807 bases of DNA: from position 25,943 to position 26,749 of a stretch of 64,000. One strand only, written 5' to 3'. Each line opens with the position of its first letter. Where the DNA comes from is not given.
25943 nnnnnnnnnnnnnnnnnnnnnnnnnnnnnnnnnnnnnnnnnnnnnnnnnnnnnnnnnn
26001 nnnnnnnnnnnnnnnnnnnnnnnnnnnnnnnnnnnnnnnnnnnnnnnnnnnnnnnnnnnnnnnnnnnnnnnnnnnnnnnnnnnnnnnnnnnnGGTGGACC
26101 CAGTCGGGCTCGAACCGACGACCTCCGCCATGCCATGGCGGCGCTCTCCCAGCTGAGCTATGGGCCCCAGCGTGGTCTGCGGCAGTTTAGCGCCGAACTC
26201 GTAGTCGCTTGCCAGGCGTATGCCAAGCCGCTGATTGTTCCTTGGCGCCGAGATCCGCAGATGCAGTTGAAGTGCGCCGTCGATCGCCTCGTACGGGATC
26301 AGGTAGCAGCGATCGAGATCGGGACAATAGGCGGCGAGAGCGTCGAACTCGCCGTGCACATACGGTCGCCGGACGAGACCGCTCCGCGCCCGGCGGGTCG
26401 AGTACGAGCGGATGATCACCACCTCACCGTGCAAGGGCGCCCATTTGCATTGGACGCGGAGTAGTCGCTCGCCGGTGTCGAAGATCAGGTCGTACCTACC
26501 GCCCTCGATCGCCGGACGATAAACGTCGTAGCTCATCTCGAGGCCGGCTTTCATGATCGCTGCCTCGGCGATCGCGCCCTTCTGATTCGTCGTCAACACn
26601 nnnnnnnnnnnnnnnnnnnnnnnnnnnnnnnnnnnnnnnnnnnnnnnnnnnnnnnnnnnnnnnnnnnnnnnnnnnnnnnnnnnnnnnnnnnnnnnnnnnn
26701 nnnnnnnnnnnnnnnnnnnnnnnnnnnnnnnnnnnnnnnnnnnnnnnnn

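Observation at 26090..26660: Low-GC3 PD-(D/E)XK endonuclease gene between rsfS and tRNA-Ala, with an ORF that reads through the entire tRNA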

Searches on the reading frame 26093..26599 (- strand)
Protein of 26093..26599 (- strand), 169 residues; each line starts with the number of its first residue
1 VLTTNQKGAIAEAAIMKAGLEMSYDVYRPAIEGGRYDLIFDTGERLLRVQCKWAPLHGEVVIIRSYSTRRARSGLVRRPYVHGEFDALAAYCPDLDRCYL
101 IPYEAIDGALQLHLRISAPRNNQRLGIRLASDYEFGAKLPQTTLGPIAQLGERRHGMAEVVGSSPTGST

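Call 5: search_protein_families(library=pfam, proteins=[window:26093-26599:-], max_evalue=0.1)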
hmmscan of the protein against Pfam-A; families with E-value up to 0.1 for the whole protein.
window:26093-26599:- (169 aa): 1 family
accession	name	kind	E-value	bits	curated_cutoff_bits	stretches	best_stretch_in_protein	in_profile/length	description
PF11645.14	PDDEXK_5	-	1.9e-29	102.9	26.1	1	3-135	2-137/138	PD-(D/E)XK endonuclease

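Call 7: find_homologous_proteins(query=window:26093-26599:-, max_evalue=0.001)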
Query window:26093-26599:- (169 aa): 2237 proteins with E <= 0.001 among 2399 candidates; the best 120 are listed.
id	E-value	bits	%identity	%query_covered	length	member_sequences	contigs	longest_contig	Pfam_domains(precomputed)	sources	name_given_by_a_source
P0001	1.3e-98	345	100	91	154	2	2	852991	PF11645.15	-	-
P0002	2.8e-94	331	88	100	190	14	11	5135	PF11645.15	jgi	jgi:hypothetical protein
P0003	2.1e-92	325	86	100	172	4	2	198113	PF11645.15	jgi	jgi:hypothetical protein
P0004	5.3e-92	324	83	100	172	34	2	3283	PF11645.15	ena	-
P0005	8.8e-91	320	84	99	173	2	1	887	PF11645.15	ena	-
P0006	1.5e-89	316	85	100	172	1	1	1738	PF11645.15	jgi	jgi:hypothetical protein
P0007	6.5e-88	311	82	100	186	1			PF11645.15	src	-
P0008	2.6e-86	305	83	100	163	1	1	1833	PF11645.15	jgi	jgi:PD-(D/E)XK endonuclease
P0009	1.1e-85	303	82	100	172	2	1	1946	PF11645.15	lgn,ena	-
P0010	1.0e-84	300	79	100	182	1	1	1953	PF11645.15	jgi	jgi:PD-(D/E)XK nuclease superfamily protein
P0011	2.5e-84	299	81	100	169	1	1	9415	PF11645.15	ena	-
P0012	4.2e-83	295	79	100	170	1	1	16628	PF11645.15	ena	-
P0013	4.3e-83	295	78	99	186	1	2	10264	PF11645.15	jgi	jgi:hypothetical protein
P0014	4.7e-83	295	79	99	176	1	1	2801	PF11645.15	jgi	jgi:PD-(D/E)XK endonuclease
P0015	4.0e-82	292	75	100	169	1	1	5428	PF11645.15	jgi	jgi:PD-(D/E)XK endonuclease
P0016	1.4e-81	290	77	99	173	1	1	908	PF11645.15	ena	-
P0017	3.7e-81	289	78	100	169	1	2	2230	PF11645.15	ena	-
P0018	6.1e-81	288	77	100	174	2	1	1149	PF11645.15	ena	-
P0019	2.2e-80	286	81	91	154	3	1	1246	PF11645.15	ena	-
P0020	6.8e-80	285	75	100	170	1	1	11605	PF11645.15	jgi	jgi:hypothetical protein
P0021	1.9e-79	283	75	100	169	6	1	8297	PF11645.15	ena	-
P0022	5.7e-79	282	76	100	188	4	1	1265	PF11645.15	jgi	jgi:PD-(D/E)XK nuclease superfamily protein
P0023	1.3e-78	280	75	99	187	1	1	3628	PF11645.15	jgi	jgi:hypothetical protein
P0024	2.2e-77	276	75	100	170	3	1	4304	PF11645.15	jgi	jgi:PD-(D/E)XK endonuclease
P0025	2.5e-77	276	75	100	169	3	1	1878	PF11645.15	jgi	jgi:hypothetical protein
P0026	3.2e-77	276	75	100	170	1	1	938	PF11645.15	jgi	jgi:hypothetical protein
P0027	3.6e-77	276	74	99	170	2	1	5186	PF11645.15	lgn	-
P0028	1.8e-76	273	72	100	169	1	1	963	PF11645.15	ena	-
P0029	2.0e-76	273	72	100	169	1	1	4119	PF11645.15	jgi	jgi:hypothetical protein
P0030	1.3e-75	271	79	91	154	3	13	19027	PF11645.15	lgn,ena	-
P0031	1.5e-75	270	75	100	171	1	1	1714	PF11645.15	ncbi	-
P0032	2.0e-75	270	79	91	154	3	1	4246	PF11645.15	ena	-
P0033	4.2e-75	269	72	100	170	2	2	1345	PF11645.15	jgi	jgi:hypothetical protein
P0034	4.3e-75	269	77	93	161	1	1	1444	PF11645.15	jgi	jgi:PD-(D/E)XK endonuclease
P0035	1.1e-74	268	70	100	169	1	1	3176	PF11645.15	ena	-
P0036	1.6e-74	267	69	100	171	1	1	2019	PF11645.15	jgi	jgi:hypothetical protein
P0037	2.2e-74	267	73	100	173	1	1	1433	PF11645.15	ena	-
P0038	1.0e-73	264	72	100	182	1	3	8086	PF11645.15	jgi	jgi:PD-(D/E)XK endonuclease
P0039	6.1e-73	262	81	82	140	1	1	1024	PF11645.15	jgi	jgi:hypothetical protein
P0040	6.2e-72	259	74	93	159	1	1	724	PF11645.15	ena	-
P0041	2.6e-71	257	79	86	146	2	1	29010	PF11645.15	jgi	jgi:PD-(D/E)XK endonuclease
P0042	1.7e-70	254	73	93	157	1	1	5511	PF11645.15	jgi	jgi:PD-(D/E)XK endonuclease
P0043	1.0e-69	251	77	86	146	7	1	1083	PF11645.15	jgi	-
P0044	1.1e-69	251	71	93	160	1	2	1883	PF11645.15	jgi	jgi:hypothetical protein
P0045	2.8e-69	250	74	91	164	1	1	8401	PF11645.15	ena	-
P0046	4.0e-68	246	66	100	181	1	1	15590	PF11645.15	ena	-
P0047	7.1e-68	245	74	91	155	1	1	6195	PF11645.15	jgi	jgi:hypothetical protein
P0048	2.6e-67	244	74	86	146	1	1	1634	PF11645.15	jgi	jgi:hypothetical protein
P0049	2.6e-67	244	66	100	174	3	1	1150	PF11645.15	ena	-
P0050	3.7e-67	243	74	86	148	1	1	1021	PF11645.15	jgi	jgi:PD-(D/E)XK endonuclease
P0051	6.0e-67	242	72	89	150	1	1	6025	PF11645.15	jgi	jgi:hypothetical protein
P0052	6.8e-67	242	73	86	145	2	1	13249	PF11645.15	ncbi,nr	ncbi:MAG TPA: group I intron-associated PD-(D/E)XK endonuclease [Gaiellaceae bacterium]|nr:group I i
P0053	5.5e-66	239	65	100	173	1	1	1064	PF11645.15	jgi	jgi:PD-(D/E)XK endonuclease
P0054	6.6e-66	239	67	100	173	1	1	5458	PF11645.15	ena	-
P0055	3.3e-65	237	73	86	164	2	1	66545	PF11645.15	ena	-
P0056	1.5e-64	235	75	82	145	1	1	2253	PF11645.15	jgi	jgi:hypothetical protein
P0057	1.9e-64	234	76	82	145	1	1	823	PF11645.15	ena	-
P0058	2.6e-64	234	64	99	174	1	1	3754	PF11645.15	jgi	jgi:hypothetical protein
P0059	3.9e-64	233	74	86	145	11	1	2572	PF11645.15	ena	-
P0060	6.3e-64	233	64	100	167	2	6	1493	PF11645.15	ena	-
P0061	7.8e-64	232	74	82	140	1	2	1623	PF11645.15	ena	-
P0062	1.1e-63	232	73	86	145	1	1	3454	PF11645.15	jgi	jgi:hypothetical protein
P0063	1.3e-63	232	75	86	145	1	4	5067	PF11645.15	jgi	jgi:hypothetical protein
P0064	1.3e-63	232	72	86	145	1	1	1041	PF11645.15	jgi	jgi:hypothetical protein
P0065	1.6e-62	228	65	99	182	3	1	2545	PF11645.15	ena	-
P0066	2.2e-62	228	63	99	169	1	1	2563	PF11645.15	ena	-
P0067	2.6e-62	227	61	100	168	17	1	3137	PF11645.15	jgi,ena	jgi:hypothetical protein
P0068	3.7e-62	227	71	86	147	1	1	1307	PF11645.15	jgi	jgi:PD-(D/E)XK endonuclease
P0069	5.2e-62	226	63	100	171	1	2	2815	PF11645.15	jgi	jgi:PD-(D/E)XK nuclease superfamily protein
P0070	6.5e-62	226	62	100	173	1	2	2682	PF11645.15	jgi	jgi:hypothetical protein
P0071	6.7e-62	226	63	99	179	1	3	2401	PF11645.15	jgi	jgi:hypothetical protein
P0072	7.1e-62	226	63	100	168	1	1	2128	PF11645.15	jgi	jgi:hypothetical protein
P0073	1.3e-61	225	61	100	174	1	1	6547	PF11645.15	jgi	jgi:hypothetical protein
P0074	1.3e-61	225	63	100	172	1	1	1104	PF11645.15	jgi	jgi:hypothetical protein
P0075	1.5e-61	225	63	99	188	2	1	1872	PF11645.15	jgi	jgi:PD-(D/E)XK endonuclease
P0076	1.7e-61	225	62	100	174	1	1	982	PF11645.15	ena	-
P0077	4.2e-61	223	62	99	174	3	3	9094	PF11645.15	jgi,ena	jgi:hypothetical protein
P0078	5.1e-61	223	59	100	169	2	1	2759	PF11645.15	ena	-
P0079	8.9e-61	222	61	100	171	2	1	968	PF11645.15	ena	-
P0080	4.6e-60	220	63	100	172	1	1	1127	PF11645.15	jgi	jgi:hypothetical protein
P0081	1.4e-59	218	61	99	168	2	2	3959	PF11645.15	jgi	jgi:hypothetical protein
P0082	1.8e-59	218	62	100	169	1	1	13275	PF11645.15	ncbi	-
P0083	2.3e-59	218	60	100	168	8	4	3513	PF11645.15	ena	-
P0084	2.3e-59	218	61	100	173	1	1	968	PF11645.15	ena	-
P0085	2.4e-59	218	61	99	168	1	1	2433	PF11645.15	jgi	jgi:hypothetical protein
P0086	2.5e-59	218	59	100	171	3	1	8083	PF11645.15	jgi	jgi:PD-(D/E)XK endonuclease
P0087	2.7e-59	218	62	100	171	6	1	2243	PF11645.15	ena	-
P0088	2.7e-59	218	60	100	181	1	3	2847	PF11645.15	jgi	jgi:hypothetical protein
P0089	2.9e-59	217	61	100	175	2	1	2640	PF11645.15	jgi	jgi:hypothetical protein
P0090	4.4e-59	217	62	100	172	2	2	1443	PF11645.15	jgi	jgi:hypothetical protein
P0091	5.3e-59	217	60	99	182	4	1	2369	PF11645.15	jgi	jgi:hypothetical protein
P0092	6.1e-59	216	84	69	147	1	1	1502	PF11645.15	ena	-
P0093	7.5e-59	216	60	99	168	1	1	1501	PF11645.15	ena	-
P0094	8.6e-59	216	72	82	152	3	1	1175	PF11645.15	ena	-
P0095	9.7e-59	216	62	99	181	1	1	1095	PF11645.15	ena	-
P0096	1.1e-58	216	60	99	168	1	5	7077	PF11645.15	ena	-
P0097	1.2e-58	215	60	100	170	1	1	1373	PF11645.15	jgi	jgi:PD-(D/E)XK nuclease superfamily protein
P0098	1.7e-58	215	60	99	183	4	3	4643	PF11645.15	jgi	jgi:hypothetical protein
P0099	1.7e-58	215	64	100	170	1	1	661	PF11645.15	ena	-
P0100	2.3e-58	215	61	100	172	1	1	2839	PF11645.15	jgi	jgi:hypothetical protein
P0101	2.3e-58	215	60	100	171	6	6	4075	PF11645.15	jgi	jgi:hypothetical protein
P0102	2.7e-58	214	60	100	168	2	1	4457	PF11645.15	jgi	jgi:hypothetical protein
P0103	2.9e-58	214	59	100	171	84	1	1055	PF11645.15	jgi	jgi:hypothetical protein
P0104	3.2e-58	214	63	100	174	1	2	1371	PF11645.15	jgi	jgi:PD-(D/E)XK endonuclease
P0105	3.4e-58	214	59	99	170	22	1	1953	PF11645.15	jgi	jgi:PD-(D/E)XK nuclease superfamily protein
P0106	3.6e-58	214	61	100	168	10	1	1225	PF11645.15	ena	-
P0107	4.2e-58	214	67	91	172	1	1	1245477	PF11645.15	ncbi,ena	-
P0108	4.4e-58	214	60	99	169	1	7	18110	PF11645.15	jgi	jgi:hypothetical protein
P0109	4.5e-58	214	61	99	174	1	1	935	PF11645.15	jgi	jgi:PD-(D/E)XK nuclease superfamily protein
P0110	4.6e-58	214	60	100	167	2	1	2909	PF11645.15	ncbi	-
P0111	4.8e-58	213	61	100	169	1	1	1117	PF11645.15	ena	-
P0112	5.2e-58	213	60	100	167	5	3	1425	PF11645.15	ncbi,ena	-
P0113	1.1e-57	212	60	99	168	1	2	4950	PF11645.15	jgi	jgi:hypothetical protein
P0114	1.1e-57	212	68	86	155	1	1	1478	PF11645.15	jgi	jgi:hypothetical protein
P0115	1.9e-57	212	59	100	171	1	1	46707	PF11645.15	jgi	jgi:hypothetical protein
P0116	2.0e-57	211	58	100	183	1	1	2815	PF11645.15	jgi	jgi:PD-(D/E)XK endonuclease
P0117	2.0e-57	211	58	100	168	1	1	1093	PF11645.15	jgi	jgi:hypothetical protein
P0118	2.9e-57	211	58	99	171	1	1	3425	PF11645.15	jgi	jgi:hypothetical protein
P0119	3.0e-57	211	62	100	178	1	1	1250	PF11645.15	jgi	jgi:PD-(D/E)XK endonuclease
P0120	3.1e-57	211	61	100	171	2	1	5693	PF11645.15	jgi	jgi:hypothetical protein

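Call 11: find_encoding_contigs(protein=P0107, flank=6000, max_places=4)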
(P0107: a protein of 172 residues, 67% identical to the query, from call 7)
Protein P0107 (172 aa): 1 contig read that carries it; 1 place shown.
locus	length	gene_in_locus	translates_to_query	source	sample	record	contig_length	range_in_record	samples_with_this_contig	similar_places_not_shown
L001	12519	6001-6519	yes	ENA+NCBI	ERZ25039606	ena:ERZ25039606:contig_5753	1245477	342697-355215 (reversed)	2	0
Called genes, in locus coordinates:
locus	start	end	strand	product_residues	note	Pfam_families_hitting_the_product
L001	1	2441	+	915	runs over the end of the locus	PF10150:RNase_E_G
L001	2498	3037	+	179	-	PF00829:Ribosomal_L21p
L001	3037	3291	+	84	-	PF01016:Ribosomal_L27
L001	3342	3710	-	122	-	PF00903:Glyoxalase, PF22677:Ble-like_N, PF18029:Glyoxalase_6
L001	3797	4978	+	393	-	PF01018:GTP1_OBG, PF01926:MMR_HSR1, PF02421:FeoB_N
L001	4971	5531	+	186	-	PF01467:CTP_transf_like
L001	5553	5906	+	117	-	PF02410:RsfS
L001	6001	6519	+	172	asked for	PF11645:PDDEXK_5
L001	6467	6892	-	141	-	PF00190:Cupin_1, PF07883:Cupin_2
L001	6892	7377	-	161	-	-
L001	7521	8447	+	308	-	PF00126:HTH_1, PF03466:LysR_substrate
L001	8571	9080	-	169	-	PF13302:Acetyltransf_3 (weak), PF00583:Acetyltransf_1, PF13673:Acetyltransf_10, PF13508:Acetyltransf_7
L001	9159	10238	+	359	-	-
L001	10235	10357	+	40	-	-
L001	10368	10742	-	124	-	PF07883:Cupin_2 (weak)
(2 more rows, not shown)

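Call 12: find_encoding_contigs(protein=P0115, flank=6000, max_places=4)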
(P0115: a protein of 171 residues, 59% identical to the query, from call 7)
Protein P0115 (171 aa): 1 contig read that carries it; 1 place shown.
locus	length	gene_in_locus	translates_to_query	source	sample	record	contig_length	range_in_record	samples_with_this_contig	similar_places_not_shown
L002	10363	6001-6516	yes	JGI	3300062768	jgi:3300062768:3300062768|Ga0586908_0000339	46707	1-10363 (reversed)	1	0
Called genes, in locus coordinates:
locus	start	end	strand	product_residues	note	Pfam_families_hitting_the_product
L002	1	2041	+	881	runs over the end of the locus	PF10150:RNase_E_G, PF20833:RNase_E_G_Thio (weak)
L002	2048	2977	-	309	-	-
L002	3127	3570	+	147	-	PF00829:Ribosomal_L21p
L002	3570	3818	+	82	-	PF01016:Ribosomal_L27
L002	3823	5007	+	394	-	PF01018:GTP1_OBG, PF01926:MMR_HSR1, PF02421:FeoB_N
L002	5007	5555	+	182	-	PF01467:CTP_transf_like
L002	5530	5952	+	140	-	PF02410:RsfS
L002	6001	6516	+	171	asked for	PF11645:PDDEXK_5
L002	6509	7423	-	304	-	-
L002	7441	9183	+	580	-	PF05378:Hydant_A_N, PF01968:Hydantoinase_A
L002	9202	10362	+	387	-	?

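Call 15: find_related_loci(query=A1, collection=genome_contigs, flank=6000)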
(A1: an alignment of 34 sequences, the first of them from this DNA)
Query A1 (144 aa) in genome_contigs; peptide patterns used: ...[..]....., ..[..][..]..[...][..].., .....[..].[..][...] (x = any residue, [..] = any of these).
538 stretches matched a pattern; 484 encode a relative of the query (tblastn E <= 1e-3); the best 80 are kept; 80 distinct loci.
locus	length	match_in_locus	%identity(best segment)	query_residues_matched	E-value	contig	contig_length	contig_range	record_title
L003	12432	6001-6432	82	1-144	2e-79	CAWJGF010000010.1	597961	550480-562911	MAG: uncultured Thermoleophilia bacterium isolate MFD04967.bin.3.124 genome assembly, contig: contig_21399, whole genome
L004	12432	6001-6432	83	1-144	4e-73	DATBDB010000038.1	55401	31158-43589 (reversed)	MAG TPA_asm: Gaiellaceae bacterium isolate SMAG_U5800 k141_2887069, whole genome shotgun sequence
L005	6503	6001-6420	74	1-140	1e-71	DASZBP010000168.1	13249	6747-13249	MAG TPA_asm: Gaiellaceae bacterium isolate SMAG_U6418 k141_75316, whole genome shotgun sequence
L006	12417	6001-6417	72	1-139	6e-65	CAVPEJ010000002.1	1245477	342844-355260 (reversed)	MAG: uncultured Thermoleophilia bacterium isolate MFD10113.bin.2.200 genome assembly, contig: contig_5753, whole genome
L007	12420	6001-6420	61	2-141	4e-58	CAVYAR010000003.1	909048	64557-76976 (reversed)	MAG: uncultured Actinomycetota bacterium isolate MFD04967.bin.1.138 genome assembly, contig: contig_32254, whole genome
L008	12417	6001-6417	58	1-139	6e-55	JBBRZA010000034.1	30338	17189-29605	MAG: Gaiellales bacterium isolate metawrap_la5_16 metawrap_la5_16_K_1783384_L_30338_cov_26.6371, whole genome shotgun se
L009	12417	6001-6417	59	1-139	2e-52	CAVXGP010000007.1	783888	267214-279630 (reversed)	MAG: uncultured Actinomycetes bacterium isolate MFD02360.bin.3.230 genome assembly, contig: contig_2529, whole genome sh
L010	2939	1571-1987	56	1-139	2e-52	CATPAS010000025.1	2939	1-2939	MAG: uncultured Gaiellaceae bacterium isolate COA_Bin_2_3 genome assembly, contig: co_assembly_000000252556, whole genom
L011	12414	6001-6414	57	2-139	2e-52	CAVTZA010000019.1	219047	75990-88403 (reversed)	MAG: uncultured Actinomycetes bacterium isolate MFD09267.bin.2.281 genome assembly, contig: contig_54650, whole genome s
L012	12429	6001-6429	57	1-141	3e-52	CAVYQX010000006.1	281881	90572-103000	MAG: uncultured Gaiellaceae bacterium isolate MFD06229.bin.2.210 genome assembly, contig: contig_2882, whole genome shot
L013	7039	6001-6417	58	1-139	2e-51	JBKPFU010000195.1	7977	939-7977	MAG: Actinomycetota bacterium isolate HAY_GM_MAG_00013 HAY_GM_000000085294, whole genome shotgun sequence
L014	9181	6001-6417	54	1-139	6e-51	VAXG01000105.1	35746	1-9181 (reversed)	MAG: Actinobacteria bacterium isolate AC_26 14_1009_16_30cm_scaffold_1202, whole genome shotgun sequence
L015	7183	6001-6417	54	1-139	2e-50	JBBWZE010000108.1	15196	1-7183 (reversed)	MAG: Actinomycetota bacterium isolate Holy_191 scaffold_495157, whole genome shotgun sequence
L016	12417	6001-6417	58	1-139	6e-54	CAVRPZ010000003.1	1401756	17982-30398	MAG: uncultured Actinomycetes bacterium isolate MFD05176.bin.2.125 genome assembly, contig: contig_7856, whole genome sh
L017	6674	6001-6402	60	2-135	1e-49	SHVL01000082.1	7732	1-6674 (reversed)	MAG: Thermoleophilia bacterium isolate Baikal-deep-G35 BACOMB-C44678, whole genome shotgun sequence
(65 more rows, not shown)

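Call 16: search_solved_structures(query=A1, max_evalue=0.01, show_alignments=2)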
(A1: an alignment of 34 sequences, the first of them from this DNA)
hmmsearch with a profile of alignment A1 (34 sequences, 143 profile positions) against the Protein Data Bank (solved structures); distinct sequences matched with E-value up to 0.01: 1.
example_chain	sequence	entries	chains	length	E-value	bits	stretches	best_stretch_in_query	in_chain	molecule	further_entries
2ost_A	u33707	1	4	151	1.8e-17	66.6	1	3-117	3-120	Putative endonuclease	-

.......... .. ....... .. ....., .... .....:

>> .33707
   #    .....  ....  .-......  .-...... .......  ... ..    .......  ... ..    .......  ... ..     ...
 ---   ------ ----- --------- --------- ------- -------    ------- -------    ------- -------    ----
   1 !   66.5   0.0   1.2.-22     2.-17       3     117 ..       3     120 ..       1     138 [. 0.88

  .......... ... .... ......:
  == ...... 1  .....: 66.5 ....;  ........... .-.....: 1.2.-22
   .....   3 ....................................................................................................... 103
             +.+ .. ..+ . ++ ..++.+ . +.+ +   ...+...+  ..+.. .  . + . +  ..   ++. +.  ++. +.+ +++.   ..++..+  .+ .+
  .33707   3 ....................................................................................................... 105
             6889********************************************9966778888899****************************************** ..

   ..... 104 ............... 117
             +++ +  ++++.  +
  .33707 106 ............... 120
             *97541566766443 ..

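Call 20: find_related_loci(query=A1, collection=viral_contigs, flank=5000)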
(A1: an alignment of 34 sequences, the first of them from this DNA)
Query A1 (144 aa) in viral_contigs; peptide patterns used: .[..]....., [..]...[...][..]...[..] (x = any residue, [..] = any of these).
20 stretches matched a pattern; 3 encode a relative of the query (tblastn E <= 1e-3); 3 distinct loci.
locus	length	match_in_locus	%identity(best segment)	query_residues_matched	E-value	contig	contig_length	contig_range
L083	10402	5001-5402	33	2-135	1e-20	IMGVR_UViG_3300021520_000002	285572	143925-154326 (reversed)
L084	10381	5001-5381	34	4-135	1e-20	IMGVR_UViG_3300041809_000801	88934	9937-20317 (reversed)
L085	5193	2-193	38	38-102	1e-8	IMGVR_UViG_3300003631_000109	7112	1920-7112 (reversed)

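Call 36: search_protein_representatives(alignment_id=A1)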
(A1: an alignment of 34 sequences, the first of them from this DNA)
Query: 34 sequences, 143 profile positions. Proteins with E-value up to 0.001 (for the whole library): 7129; up to 1e-10: 2893; up to 1e-30: 127. The best 150 are listed.
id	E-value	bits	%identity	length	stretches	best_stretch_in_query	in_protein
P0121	1.2e-62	226.2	-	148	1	2-142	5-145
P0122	7.3e-60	217.1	-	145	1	1-140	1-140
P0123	6.7e-59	214.0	-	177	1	1-135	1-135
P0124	7.7e-59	213.8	-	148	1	2-136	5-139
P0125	2.1e-58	212.4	-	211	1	2-142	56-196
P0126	2.6e-54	199.1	-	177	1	1-142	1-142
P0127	7.9e-54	197.5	-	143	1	3-136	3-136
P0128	9.0e-53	194.1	-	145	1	1-141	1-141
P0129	1.9e-51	189.8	-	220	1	1-137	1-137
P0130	4.6e-50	185.3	-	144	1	1-141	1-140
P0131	7.1e-50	184.7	-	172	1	1-141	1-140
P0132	8.6e-50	184.4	-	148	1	1-136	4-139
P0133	2.3e-49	183.1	-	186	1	1-126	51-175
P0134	5.8e-49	181.7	-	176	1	2-141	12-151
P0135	2.1e-47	176.7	-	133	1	1-107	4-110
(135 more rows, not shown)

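Call 91: search_protein_families(library=ncbifam, proteins=[window:26168-26599:-], max_evalue=0.01)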
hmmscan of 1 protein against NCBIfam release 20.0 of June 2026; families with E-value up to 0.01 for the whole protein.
window:26168-26599:- (144 aa): 0 families

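Call 92: search_protein_families(library=padloc, proteins=[window:26168-26599:-], max_evalue=0.01)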
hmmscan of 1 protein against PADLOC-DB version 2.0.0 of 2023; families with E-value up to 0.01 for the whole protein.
window:26168-26599:- (144 aa): 1 family
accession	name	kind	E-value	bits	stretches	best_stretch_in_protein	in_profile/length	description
PDLC03700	HEase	-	5.2e-13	47.4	1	3-105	2-106/150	homing endonuclease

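Call 93: search_protein_families(library=phrogs, proteins=[window:26168-26599:-], max_evalue=0.001)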
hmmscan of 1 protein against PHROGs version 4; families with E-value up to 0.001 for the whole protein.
window:26168-26599:- (144 aa): 1 family
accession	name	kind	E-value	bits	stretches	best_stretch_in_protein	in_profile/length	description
phrog_5018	-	unknown function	1.3e-14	55.5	1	1-135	1-127/134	-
